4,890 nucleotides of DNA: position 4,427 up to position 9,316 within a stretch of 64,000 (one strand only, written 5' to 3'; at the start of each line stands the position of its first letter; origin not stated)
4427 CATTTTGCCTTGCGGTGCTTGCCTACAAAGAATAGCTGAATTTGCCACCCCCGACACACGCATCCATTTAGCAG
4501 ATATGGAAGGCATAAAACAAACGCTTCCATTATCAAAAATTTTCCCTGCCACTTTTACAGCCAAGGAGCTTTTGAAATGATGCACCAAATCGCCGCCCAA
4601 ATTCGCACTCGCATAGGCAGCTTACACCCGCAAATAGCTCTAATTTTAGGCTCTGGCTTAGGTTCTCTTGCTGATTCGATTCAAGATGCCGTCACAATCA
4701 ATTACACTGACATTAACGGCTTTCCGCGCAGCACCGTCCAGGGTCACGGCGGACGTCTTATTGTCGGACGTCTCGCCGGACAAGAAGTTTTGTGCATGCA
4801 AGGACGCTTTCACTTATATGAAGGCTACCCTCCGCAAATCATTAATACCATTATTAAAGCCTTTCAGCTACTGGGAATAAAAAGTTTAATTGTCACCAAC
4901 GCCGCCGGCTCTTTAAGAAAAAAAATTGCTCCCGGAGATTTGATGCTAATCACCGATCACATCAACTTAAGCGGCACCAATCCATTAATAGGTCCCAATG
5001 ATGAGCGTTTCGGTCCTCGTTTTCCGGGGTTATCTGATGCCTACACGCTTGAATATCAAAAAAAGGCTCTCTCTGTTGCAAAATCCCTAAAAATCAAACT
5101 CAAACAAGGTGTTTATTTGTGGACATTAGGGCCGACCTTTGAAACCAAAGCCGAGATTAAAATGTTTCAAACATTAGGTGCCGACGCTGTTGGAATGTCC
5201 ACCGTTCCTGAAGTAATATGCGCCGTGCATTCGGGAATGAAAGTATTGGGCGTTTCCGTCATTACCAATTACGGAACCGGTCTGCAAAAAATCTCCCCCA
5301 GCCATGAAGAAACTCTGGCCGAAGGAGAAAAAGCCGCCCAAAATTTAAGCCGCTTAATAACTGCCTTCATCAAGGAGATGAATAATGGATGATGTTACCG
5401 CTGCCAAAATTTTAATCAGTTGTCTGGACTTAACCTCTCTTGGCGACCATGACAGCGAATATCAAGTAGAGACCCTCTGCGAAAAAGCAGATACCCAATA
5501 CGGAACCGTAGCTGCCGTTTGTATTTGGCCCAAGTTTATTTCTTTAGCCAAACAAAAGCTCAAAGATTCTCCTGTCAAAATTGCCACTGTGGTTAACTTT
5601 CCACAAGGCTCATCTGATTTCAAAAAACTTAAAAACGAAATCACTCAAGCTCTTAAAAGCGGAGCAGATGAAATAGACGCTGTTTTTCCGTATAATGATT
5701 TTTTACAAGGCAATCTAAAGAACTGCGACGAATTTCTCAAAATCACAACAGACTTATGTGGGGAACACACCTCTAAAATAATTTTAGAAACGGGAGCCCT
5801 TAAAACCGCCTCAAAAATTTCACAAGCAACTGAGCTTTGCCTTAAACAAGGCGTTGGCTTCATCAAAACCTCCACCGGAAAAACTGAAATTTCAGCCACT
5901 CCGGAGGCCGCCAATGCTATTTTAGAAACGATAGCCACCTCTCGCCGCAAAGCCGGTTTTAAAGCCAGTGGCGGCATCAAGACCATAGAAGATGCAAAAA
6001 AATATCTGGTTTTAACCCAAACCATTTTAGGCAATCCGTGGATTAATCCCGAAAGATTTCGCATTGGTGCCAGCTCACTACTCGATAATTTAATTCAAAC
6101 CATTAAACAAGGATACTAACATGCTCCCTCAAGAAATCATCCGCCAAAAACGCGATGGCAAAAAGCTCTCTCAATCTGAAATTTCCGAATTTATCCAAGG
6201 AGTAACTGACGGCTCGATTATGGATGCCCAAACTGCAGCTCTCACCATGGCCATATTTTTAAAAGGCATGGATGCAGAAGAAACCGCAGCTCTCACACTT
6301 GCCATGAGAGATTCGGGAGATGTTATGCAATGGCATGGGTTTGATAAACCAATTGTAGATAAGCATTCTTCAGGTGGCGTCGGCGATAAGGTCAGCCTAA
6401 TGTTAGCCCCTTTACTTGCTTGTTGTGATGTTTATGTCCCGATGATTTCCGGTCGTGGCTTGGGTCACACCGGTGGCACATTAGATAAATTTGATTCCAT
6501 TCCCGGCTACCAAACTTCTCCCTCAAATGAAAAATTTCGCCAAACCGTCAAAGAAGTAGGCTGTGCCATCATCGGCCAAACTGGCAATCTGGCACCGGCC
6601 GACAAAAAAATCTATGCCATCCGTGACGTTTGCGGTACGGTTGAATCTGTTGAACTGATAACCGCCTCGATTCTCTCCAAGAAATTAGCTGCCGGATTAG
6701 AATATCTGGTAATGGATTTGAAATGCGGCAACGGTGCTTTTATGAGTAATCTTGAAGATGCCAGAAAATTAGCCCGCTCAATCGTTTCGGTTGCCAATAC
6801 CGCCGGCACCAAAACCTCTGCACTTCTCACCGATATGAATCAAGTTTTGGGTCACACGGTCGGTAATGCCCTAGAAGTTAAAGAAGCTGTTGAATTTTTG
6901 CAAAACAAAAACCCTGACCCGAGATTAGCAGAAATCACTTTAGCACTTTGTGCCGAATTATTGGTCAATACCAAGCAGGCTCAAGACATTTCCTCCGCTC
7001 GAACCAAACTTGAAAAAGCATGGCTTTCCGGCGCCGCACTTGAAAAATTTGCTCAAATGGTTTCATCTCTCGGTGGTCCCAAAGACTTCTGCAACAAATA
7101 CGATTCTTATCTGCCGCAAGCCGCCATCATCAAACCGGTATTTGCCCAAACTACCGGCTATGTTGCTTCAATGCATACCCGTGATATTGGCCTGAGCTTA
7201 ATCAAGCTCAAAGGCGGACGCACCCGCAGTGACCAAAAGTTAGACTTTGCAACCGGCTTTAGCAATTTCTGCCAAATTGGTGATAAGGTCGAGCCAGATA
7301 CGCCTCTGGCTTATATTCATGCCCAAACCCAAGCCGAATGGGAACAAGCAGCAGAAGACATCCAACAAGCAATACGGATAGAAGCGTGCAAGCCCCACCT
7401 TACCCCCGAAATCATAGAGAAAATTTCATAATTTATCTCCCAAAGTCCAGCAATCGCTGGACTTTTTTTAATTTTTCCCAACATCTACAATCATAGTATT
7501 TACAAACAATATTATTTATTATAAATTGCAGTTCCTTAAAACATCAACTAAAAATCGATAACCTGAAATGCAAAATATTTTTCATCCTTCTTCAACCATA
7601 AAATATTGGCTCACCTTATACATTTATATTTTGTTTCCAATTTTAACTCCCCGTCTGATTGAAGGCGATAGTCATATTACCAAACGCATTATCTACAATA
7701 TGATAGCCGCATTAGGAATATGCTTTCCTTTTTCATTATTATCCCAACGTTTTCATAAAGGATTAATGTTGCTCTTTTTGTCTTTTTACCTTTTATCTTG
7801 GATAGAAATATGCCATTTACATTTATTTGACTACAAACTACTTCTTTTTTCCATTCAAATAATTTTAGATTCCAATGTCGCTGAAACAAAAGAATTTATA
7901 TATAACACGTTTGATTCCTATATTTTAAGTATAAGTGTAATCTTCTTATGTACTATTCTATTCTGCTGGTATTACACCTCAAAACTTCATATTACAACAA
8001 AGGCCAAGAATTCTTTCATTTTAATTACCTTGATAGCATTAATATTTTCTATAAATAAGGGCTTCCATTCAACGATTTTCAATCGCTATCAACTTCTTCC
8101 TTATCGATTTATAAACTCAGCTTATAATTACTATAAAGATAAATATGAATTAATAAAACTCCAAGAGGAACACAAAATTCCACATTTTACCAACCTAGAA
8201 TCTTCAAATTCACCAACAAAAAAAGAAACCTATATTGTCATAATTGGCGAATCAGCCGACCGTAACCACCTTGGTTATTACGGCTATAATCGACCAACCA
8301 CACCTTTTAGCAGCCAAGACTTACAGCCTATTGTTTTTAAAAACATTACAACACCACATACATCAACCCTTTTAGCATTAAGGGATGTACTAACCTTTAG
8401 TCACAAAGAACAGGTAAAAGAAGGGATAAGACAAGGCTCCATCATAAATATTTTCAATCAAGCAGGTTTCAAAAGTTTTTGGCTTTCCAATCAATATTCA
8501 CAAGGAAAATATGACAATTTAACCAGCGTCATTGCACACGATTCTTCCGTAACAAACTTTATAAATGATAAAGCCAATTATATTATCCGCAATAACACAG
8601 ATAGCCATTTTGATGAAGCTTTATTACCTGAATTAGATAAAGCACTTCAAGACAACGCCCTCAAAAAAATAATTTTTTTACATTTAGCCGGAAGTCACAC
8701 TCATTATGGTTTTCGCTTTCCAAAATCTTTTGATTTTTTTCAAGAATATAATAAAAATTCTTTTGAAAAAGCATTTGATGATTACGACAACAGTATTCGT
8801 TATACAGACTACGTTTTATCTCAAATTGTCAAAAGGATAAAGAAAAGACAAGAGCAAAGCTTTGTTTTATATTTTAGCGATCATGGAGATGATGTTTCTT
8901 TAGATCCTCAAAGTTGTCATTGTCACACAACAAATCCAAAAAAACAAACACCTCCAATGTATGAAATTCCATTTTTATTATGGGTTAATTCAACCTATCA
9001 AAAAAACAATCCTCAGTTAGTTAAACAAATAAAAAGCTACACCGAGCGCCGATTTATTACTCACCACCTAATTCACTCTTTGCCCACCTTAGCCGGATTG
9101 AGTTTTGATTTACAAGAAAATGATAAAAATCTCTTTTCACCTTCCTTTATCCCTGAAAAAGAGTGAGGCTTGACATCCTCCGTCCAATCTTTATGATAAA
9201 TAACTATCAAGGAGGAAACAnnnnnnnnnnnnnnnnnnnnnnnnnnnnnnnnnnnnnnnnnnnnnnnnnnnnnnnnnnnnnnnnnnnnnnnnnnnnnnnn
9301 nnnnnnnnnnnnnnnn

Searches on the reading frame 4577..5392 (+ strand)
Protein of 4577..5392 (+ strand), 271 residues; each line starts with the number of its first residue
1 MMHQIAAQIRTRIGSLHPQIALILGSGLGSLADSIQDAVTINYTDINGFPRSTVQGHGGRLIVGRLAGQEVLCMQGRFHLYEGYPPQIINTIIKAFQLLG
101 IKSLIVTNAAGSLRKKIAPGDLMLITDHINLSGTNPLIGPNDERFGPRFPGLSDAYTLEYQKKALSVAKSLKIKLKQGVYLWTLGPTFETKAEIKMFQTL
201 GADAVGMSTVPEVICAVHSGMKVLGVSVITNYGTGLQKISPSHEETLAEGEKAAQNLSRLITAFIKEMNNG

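Call 76: search_protein_families(library=pfam, proteins=[window:4577-5392:+], max_evalue=0.00001)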
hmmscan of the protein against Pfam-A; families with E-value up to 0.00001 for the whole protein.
window:4577-5392:+ (271 aa): 1 family
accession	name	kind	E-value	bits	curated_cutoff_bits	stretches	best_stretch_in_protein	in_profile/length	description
PF01048.26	PNP_UDP_1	-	4e-54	183.9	25.1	1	20-266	2-233/233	Phosphorylase superfamily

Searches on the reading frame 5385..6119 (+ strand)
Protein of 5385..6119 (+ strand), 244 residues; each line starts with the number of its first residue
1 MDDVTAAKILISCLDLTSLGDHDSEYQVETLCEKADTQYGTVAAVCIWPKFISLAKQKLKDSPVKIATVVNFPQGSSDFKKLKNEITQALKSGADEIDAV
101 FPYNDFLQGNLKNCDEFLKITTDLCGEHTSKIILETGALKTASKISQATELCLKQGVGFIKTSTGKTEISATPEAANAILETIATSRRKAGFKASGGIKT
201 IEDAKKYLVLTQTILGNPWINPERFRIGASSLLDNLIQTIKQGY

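Call 76: search_protein_families(library=pfam, proteins=[window:5385-6119:+], max_evalue=0.00001)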
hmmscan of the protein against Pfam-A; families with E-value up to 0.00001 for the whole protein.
window:5385-6119:+ (244 aa): 1 family
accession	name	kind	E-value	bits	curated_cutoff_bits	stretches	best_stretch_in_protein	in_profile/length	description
PF01791.15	DeoC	-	8.5e-19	68.5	23.8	1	15-206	7-213/229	DeoC/LacD family aldolase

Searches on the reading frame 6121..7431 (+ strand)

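Call 76: search_protein_families(library=pfam, proteins=[window:6121-7431:+], max_evalue=0.00001)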
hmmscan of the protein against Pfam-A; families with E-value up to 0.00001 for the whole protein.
window:6121-7431:+ (436 aa): 3 families
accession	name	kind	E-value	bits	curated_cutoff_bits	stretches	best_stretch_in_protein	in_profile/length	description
PF00591.27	Glycos_transf_3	-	1.9e-44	152.7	27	1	76-307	2-253/253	Glycosyl transferase family, a/b domain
PF02885.22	Glycos_trans_3N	-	4.6e-22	78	26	1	4-66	1-63/63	Glycosyl transferase family, helical bundle domain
PF07831.19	PYNP_C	-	1.3e-18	66.9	27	1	347-421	1-75/75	Pyrimidine nucleoside phosphorylase C-terminal domain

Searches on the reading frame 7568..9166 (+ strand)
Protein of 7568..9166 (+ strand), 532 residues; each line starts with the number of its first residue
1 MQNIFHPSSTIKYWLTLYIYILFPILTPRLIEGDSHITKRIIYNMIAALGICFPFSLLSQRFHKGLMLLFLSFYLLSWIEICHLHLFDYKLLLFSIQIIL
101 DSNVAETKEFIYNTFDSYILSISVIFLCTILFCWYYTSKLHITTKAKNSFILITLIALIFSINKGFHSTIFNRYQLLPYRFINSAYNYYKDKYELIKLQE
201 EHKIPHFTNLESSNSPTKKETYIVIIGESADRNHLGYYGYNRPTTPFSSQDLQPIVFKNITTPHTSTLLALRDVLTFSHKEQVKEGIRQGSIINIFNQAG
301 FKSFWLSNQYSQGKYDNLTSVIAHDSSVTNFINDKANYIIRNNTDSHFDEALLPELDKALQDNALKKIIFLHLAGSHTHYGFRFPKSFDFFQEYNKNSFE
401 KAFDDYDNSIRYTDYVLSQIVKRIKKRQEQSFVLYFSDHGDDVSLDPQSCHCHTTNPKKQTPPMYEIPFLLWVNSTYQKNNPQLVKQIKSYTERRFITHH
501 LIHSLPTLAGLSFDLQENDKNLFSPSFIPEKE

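Call 76: search_protein_families(library=pfam, proteins=[window:7568-9166:+], max_evalue=0.00001)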
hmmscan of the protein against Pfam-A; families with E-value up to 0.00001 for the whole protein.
window:7568-9166:+ (532 aa): 1 family
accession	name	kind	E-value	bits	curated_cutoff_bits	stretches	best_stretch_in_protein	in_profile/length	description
PF00884.28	Sulfatase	-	1.9e-40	139.5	25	1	221-491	2-285/301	Sulfatase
